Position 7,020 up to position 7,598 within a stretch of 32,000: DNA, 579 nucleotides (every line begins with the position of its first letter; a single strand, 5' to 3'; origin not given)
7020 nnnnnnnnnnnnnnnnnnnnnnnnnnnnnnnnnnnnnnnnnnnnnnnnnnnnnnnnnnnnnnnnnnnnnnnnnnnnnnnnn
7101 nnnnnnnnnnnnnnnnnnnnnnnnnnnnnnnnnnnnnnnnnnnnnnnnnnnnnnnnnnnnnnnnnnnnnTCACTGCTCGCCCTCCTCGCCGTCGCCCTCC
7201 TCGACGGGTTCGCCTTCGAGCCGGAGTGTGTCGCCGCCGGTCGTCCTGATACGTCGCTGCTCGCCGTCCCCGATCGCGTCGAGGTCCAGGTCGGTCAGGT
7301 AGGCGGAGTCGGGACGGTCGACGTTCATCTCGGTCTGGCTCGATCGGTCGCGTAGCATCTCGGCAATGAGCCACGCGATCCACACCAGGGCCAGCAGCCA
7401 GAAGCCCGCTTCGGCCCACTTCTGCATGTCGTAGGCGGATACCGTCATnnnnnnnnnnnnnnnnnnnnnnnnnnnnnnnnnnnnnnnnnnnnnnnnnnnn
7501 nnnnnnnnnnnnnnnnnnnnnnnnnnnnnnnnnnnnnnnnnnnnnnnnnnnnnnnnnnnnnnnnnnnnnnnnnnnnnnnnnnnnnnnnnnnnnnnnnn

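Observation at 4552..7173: The order ATPase, small ORFs, 160-aa ORF, 241-aa ORF matches the sphaerolipovirus morphogenetic core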

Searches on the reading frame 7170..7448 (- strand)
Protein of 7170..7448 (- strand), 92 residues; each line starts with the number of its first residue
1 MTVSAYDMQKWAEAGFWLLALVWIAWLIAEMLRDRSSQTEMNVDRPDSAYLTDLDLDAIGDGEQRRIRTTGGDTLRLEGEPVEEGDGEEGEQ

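Call 15: search_protein_families(library=pfam, proteins=[window:7170-7448:-], max_evalue=0.1)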
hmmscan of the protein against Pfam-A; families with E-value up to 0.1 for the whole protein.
window:7170-7448:- (92 aa): 1 family
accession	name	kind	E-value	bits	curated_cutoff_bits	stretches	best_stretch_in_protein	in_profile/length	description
PF25810.1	TMEM218_N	-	0.079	13.4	27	0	14-38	10-34/60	Transmembrane protein 218, N-terminal domain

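Call 16: search_protein_families(library=phrogs, proteins=[window:7170-7448:-], max_evalue=0.1)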
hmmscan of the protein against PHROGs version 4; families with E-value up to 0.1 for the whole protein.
window:7170-7448:- (92 aa): 0 families
